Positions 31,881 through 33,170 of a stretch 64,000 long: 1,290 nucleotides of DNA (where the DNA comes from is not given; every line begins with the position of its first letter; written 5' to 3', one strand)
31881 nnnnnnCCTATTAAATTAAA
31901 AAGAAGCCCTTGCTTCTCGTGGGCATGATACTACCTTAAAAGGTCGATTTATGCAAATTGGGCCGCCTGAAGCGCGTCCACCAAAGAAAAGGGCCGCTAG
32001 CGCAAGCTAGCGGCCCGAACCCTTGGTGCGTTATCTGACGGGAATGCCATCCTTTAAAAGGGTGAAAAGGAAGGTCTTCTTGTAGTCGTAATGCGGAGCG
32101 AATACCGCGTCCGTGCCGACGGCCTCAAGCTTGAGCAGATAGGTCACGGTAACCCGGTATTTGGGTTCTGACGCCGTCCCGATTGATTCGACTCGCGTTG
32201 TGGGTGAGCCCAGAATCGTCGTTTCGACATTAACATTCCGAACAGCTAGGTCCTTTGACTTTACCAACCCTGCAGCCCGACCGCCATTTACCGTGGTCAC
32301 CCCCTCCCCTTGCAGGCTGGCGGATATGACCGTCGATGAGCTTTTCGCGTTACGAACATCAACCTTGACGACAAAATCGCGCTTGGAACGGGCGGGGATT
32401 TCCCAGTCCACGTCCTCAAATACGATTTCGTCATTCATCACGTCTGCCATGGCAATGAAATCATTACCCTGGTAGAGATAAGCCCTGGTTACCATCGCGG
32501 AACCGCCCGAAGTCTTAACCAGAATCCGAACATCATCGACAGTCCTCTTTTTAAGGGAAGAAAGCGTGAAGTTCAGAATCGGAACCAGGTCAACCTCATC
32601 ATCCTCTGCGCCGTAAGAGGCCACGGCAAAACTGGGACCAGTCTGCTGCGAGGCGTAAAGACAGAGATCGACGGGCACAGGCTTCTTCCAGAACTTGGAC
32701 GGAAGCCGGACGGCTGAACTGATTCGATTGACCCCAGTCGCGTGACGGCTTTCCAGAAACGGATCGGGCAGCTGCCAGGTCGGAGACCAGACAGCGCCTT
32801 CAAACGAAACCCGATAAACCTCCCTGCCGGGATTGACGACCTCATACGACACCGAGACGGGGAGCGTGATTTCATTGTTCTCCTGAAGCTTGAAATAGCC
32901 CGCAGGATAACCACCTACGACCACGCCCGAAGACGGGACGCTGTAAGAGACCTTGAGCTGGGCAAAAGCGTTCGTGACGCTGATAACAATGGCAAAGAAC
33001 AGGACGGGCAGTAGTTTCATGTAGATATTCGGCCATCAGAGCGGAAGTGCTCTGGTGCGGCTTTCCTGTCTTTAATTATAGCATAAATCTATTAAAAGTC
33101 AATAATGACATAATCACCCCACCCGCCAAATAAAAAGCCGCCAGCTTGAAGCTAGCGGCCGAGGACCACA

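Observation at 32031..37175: Family of paralogous secreted proteins seeded into the ribosomal-protein cluster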

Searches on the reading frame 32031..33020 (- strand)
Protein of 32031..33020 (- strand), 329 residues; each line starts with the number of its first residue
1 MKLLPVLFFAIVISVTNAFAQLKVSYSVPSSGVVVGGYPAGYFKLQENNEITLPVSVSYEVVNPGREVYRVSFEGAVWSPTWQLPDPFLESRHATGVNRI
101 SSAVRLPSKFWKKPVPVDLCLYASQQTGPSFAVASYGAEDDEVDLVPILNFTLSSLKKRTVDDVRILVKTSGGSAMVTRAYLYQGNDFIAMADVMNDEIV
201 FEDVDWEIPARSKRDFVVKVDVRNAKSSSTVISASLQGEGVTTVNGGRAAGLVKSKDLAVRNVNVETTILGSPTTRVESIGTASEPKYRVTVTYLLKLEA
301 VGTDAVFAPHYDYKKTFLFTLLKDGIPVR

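Call 7: search_protein_families(library=pfam, proteins=[window:32031-33020:-], max_evalue=1)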
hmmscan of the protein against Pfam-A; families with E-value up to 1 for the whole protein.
window:32031-33020:- (329 aa): 0 families

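Call 10: find_encoding_contigs(protein=window:32031-33020:-, flank=10000, max_places=6)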
Protein window:32031-33020:- (329 aa): 11 contigs read that carry it; 5 places shown.
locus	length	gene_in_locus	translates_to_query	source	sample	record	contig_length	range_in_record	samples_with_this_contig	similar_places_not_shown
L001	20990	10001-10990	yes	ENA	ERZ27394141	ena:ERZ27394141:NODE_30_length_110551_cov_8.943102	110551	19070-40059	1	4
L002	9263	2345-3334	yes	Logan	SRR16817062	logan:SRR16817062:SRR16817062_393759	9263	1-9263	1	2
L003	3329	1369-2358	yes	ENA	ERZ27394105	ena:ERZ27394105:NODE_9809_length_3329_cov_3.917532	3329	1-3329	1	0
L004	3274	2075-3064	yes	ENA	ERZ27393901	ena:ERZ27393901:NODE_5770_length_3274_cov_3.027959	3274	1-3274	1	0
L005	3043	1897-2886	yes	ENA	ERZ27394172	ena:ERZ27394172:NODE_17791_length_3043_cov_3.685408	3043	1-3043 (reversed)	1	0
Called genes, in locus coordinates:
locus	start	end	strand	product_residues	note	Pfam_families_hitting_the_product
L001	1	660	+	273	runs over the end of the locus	PF07963:N_methyl (weak), PF13385:Laminin_G_3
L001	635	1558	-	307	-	PF08468:MTS_N, PF06325:PrmA (weak), PF05175:MTS, PF08242:Methyltransf_12 (weak), PF13649:Methyltransf_25 (weak), PF13847:Methyltransf_31 (weak)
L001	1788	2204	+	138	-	PF00164:Ribosom_S12_S23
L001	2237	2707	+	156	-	PF00177:Ribosomal_S7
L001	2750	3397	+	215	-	PF07963:N_methyl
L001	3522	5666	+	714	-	PF00009:GTP_EFTU, PF03144:GTP_EFTU_D2, PF22042:EF-G_D2, PF14492:EFG_III, PF16658:RF3_C (weak), PF03764:EFG_IV, PF00679:EFG_C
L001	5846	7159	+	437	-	PF10342:Kre9_KNH (weak)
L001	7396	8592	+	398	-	PF00009:GTP_EFTU, PF03144:GTP_EFTU_D2, PF03143:GTP_EFTU_D3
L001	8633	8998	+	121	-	PF00338:Ribosomal_S10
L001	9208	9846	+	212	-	-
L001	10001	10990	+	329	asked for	-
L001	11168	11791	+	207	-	PF00297:Ribosomal_L3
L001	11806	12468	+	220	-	PF00573:Ribosomal_L4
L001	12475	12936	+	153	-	PF00276:Ribosomal_L23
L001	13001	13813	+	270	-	PF00181:Ribosomal_L2_N, PF03947:Ribosomal_L2_C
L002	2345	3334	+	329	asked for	-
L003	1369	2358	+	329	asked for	-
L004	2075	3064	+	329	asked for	-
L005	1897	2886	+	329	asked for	-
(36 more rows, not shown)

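Call 11: find_homologous_proteins(query=window:32031-33020:-, max_evalue=0.01)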
Query window:32031-33020:- (329 aa): 1 proteins with E <= 0.01 among 2560 candidates.
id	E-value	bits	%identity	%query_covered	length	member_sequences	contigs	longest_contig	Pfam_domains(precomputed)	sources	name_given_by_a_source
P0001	3.7e-212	721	100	100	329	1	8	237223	-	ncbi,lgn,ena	-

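Call 39: search_protein_representatives(protein=window:32031-33020:-)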
Query: 329 residues. Proteins with E-value up to 0.001 (for the whole library): 95; up to 1e-10: 21; up to 1e-30: 4. The best 95 are listed.
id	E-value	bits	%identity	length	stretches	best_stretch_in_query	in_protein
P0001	1.2e-212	721.2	100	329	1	1-329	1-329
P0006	1.9e-40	155.6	34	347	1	7-329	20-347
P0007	1.3e-35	139.7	38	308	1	39-328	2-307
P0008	1.2e-32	129.9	32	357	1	7-328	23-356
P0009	1.8e-17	80.1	33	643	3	131-309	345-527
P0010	4.3e-16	75.6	32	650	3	130-319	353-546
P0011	9.4e-16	74.5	31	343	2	130-327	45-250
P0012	7.2e-15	71.6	35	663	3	131-308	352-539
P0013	5.4e-14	68.7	29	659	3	132-307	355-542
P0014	2.7e-13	66.4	31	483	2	117-307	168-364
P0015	5.4e-13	65.4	30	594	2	133-319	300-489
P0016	1.0e-12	64.5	31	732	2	128-319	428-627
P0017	1.5e-12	63.9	30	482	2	130-249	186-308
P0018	2.1e-12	63.5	31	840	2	130-327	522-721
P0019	2.2e-12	63.4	31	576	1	118-307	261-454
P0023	1.7e-11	60.5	34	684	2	130-283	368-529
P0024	2.4e-11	60.0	27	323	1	17-329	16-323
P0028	4.4e-10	55.8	33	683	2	100-322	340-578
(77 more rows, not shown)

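Call 43: search_protein_families(library=pfam, proteins=[P0009, P0010, P0012, P0013, P0015, P0016, P0023, P0028, P0006, P0008], max_evalue=0.1)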
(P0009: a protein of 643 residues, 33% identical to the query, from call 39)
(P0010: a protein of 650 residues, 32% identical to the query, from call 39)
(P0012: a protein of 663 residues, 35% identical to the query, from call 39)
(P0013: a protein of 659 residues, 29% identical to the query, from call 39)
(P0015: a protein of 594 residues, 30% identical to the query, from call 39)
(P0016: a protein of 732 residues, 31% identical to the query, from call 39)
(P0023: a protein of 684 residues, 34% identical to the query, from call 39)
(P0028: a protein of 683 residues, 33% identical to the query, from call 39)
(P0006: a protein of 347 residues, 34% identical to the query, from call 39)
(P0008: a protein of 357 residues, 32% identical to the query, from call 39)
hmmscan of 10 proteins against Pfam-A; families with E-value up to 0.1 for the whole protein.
P0009 (643 aa): 2 families
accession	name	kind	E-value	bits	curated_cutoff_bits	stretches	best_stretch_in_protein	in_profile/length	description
PF01471.23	PG_binding_1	-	1.6e-05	25.4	23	1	75-133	1-55/57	Putative peptidoglycan binding domain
PF05481.17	Myco_19_kDa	-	0.0089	16.8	23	0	421-512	32-115/117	Mycobacterium 19 kDa lipoprotein antigen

P0010 (650 aa): 1 family
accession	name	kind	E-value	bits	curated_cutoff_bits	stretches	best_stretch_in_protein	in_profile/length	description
PF01471.23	PG_binding_1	-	4.6e-09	36.8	23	1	66-112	1-44/57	Putative peptidoglycan binding domain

P0012 (663 aa): 2 families
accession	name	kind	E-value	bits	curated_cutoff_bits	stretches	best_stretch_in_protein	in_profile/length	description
PF01471.23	PG_binding_1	-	6.8e-09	36.2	23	1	73-116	2-44/57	Putative peptidoglycan binding domain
PF14321.11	DUF4382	-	0.057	14.1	25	0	236-288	84-125/136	Domain of unknown function (DUF4382)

P0013 (659 aa): 2 families
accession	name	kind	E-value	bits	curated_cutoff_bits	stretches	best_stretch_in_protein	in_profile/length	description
PF01471.23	PG_binding_1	-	1.8e-07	31.6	23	1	80-127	1-45/57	Putative peptidoglycan binding domain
PF17883.6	MBG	-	0.0018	19.1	23.3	1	278-329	43-95/97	MBG domain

P0015 (594 aa): 2 families
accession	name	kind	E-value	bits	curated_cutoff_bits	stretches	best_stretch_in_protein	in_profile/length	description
PF01471.23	PG_binding_1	-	6e-11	42.8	23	1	33-89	2-57/57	Putative peptidoglycan binding domain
PF18705.7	DUF5643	-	0.0094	16.4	34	0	159-191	31-64/115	Family of unknown function (DUF5643)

P0016 (732 aa): 0 families

P0023 (684 aa): 1 family
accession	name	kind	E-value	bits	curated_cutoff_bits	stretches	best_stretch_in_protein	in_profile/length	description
PF01471.23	PG_binding_1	-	5.4e-06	26.9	23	1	82-154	1-55/57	Putative peptidoglycan binding domain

P0028 (683 aa): 1 family
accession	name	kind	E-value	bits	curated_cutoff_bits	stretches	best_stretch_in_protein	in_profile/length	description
PF01471.23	PG_binding_1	-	3.2e-11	43.7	23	1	90-145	1-55/57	Putative peptidoglycan binding domain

P0006 (347 aa): 2 families
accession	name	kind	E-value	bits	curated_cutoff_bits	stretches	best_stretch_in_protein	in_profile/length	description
PF05972.16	APC_15aa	-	0.06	14.1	19.4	0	12-19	5-12/15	APC 15 residue motif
PF21112.3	CsgH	-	0.063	13.7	27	0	76-124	21-69/88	CsgH protein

P0008 (357 aa): 0 families

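Call 45: find_encoding_contigs(protein=P0006, flank=10000, max_places=4)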
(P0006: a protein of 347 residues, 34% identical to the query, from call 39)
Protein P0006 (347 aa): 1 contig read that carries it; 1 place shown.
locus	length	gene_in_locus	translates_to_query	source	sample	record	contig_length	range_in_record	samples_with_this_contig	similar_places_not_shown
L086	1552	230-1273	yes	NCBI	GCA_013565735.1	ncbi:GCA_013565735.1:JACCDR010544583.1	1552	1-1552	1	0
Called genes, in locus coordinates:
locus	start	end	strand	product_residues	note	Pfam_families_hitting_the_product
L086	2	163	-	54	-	?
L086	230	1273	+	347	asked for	-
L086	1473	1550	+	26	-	?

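Call 46: find_encoding_contigs(protein=P0008, flank=10000, max_places=4)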
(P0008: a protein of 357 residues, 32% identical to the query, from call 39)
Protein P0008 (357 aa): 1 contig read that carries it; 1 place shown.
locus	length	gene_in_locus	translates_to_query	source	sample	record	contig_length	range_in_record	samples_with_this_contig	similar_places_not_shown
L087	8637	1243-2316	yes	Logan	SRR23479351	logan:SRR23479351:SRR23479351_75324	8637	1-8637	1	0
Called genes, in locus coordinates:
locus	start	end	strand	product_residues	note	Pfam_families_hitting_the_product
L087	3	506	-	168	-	?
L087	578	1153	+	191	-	PF13482:RNase_H_2, PF10108:DNA_pol_B_exo2 (faint)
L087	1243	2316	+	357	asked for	-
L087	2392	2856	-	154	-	PF00578:AhpC-TSA, PF08534:Redoxin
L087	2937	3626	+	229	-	PF13098:Thioredoxin_2 (weak), PF13462:Thioredoxin_4, PF01323:DSBA (weak)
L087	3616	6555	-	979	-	PF00580:UvrD-helicase, PF13245:AAA_19, PF13361:UvrD_C, PF13538:UvrD_C_2 (faint), PF12705:PDDEXK_1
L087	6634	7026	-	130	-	PF07291:MauE (weak), PF07681:DoxX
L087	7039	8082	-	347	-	PF01594:AI-2E_transport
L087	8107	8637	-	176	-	?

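Call 47: find_encoding_contigs(protein=P0024, flank=10000, max_places=4)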
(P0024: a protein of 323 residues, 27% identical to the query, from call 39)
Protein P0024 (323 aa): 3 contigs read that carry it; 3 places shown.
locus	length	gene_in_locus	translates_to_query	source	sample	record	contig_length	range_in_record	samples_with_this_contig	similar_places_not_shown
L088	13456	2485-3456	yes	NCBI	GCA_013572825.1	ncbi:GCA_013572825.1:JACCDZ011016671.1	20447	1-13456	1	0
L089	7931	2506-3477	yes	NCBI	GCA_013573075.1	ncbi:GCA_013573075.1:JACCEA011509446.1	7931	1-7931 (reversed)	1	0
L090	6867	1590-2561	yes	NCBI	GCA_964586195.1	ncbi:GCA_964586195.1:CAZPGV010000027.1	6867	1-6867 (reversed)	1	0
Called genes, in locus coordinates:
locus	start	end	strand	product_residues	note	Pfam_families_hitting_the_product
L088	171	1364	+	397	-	PF00009:GTP_EFTU, PF03144:GTP_EFTU_D2, PF03143:GTP_EFTU_D3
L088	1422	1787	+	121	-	PF00338:Ribosomal_S10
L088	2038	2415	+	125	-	-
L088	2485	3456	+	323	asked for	-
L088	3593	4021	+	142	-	-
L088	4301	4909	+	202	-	PF00297:Ribosomal_L3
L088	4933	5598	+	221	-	PF00573:Ribosomal_L4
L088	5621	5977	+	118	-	PF00276:Ribosomal_L23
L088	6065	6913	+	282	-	PF00181:Ribosomal_L2_N, PF03947:Ribosomal_L2_C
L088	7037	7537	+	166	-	-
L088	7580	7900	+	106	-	-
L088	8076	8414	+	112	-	PF00203:Ribosomal_S19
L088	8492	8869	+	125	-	PF00237:Ribosomal_L22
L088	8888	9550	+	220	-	PF07650:KH_2, PF00189:Ribosomal_S3_C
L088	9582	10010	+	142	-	PF00252:Ribosomal_L16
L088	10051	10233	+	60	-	PF00831:Ribosomal_L29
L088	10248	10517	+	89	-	PF00366:Ribosomal_S17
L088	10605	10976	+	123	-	PF00238:Ribosomal_L14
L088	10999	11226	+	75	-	PF00467:KOW (weak), PF17136:ribosomal_L24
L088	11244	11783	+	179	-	PF00281:Ribosomal_L5, PF00673:Ribosomal_L5_C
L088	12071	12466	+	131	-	PF00410:Ribosomal_S8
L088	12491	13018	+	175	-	PF00347:Ribosomal_L6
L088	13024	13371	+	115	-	PF00861:Ribosomal_L18p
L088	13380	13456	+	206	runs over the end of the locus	PF00333:Ribosomal_S5, PF03719:Ribosomal_S5_C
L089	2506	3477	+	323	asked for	-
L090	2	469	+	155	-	?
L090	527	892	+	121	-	PF00338:Ribosomal_S10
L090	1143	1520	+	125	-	-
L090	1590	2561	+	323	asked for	-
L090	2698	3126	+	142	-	-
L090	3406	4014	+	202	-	PF00297:Ribosomal_L3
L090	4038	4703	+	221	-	PF00573:Ribosomal_L4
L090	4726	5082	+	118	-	PF00276:Ribosomal_L23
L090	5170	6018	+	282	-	PF00181:Ribosomal_L2_N, PF03947:Ribosomal_L2_C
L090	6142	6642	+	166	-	-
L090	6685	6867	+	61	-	?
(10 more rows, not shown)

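Call 48: find_encoding_contigs(protein=P0007, flank=10000, max_places=4)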
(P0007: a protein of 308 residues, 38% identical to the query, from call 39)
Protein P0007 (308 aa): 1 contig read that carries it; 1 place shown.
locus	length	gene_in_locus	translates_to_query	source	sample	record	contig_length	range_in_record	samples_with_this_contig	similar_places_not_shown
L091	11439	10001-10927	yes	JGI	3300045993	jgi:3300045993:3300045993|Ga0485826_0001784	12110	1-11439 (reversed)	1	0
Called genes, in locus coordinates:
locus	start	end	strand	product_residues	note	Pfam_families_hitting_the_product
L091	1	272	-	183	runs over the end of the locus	PF00293:NUDIX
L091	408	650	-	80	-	PF00830:Ribosomal_L28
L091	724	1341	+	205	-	PF02163:Peptidase_M50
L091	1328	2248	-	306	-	PF08468:MTS_N, PF05175:MTS, PF06325:PrmA (weak)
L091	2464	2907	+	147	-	-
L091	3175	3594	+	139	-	PF00164:Ribosom_S12_S23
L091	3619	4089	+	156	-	PF00177:Ribosomal_S7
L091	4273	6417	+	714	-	PF00009:GTP_EFTU, PF03144:GTP_EFTU_D2, PF22042:EF-G_D2, PF14492:EFG_III, PF16658:RF3_C (weak), PF03764:EFG_IV, PF00679:EFG_C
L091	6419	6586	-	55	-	-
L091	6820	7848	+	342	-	-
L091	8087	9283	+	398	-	PF00009:GTP_EFTU, PF03144:GTP_EFTU_D2, PF03143:GTP_EFTU_D3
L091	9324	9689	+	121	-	PF00338:Ribosomal_S10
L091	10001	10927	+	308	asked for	-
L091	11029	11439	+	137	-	?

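Call 61: find_encoding_contigs(protein=P0009, flank=6000, max_places=3)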
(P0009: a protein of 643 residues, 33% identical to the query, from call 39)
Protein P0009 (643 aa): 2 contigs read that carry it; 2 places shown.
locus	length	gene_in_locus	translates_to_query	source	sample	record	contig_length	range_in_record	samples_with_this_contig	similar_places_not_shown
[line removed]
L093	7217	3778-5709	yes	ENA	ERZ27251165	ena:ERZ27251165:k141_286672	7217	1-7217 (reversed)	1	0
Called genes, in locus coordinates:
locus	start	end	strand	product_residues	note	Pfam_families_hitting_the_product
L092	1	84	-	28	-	?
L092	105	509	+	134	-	PF07681:DoxX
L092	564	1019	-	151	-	-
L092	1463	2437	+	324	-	PF00664:ABC_membrane (weak)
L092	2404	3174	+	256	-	PF02463:SMC_N (faint), PF00005:ABC_tran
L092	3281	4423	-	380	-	-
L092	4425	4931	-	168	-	PF04542:Sigma70_r2 (weak), PF08281:Sigma70_r4_2, PF04545:Sigma70_r4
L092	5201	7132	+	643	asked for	PF01471:PG_binding_1 (faint)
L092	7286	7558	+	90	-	-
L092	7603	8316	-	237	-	PF06144:DNA_pol3_delta (weak), PF21694:DNA_pol3_delta_C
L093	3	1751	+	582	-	?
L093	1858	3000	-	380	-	-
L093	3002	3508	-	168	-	PF04542:Sigma70_r2 (weak), PF08281:Sigma70_r4_2, PF04545:Sigma70_r4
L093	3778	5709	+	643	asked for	PF01471:PG_binding_1 (faint)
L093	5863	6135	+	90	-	-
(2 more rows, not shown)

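Call 62: find_encoding_contigs(protein=P0012, flank=6000, max_places=3)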
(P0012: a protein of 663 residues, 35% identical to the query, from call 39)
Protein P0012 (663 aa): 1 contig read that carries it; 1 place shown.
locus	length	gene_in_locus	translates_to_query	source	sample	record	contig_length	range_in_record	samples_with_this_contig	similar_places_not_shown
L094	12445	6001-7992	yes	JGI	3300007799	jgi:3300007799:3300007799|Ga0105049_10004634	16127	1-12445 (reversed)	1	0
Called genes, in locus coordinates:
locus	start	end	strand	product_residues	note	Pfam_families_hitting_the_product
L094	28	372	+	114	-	-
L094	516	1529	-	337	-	PF00154:RecA_N, PF08423:Rad51, PF06745:ATPase, PF01637:ATPase_2 (weak), PF27531:MT3502_N (weak), PF21096:RecA_C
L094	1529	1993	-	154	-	PF09136:Glucodextran_B (weak)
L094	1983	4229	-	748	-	PF13491:FtsK_4TM (weak), PF17854:FtsK_alpha, PF01580:FtsK_SpoIIIE, PF01935:DUF87 (faint), PF09397:FtsK_gamma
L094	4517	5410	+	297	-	-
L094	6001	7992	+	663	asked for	PF01471:PG_binding_1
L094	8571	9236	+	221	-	PF01797:Y1_Tnp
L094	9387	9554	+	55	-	-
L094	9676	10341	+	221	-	PF00932:LTD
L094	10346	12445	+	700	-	?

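Call 63: predict_structure(alignment_id=A3)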
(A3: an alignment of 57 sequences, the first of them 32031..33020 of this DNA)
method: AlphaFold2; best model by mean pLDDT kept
length: 329 residues; sequences in the alignment: 57
mean_pLDDT: 85.9   pTM: 0.76
mean pLDDT of the five models: 85.9, 85.4, 85.2, 84.5, 84.1
residues with pLDDT >= 90: 211; 70-90: 69; 50-70: 30; < 50: 19
segments of 3 or more residues with pLDDT < 50: 8-16, 107-116
pLDDT, mean of each block of 10 residues (from residue 1): 54 48 90 92 94 95 83 90 70 67 60 53 77 90 96 94 98 97 97 98 97 96 95 96 94 92 93 94 89 95 91 79 82
secondary structure, 60 per line:
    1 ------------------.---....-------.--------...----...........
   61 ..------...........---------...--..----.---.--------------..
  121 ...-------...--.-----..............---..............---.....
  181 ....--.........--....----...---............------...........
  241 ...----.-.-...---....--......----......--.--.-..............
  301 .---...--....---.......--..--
elements in order: E23-26 E43-45 E50-62 E69-79 E89-91 E119-123 E131-133 E142-155 E159-172 E176-184 E187-195 E198-201 E206-208 E212-223 E230-237 E241-243 E252-254 E258-261 E264-269 E274-279 E287-301 E305-307 H310-313 E317-323
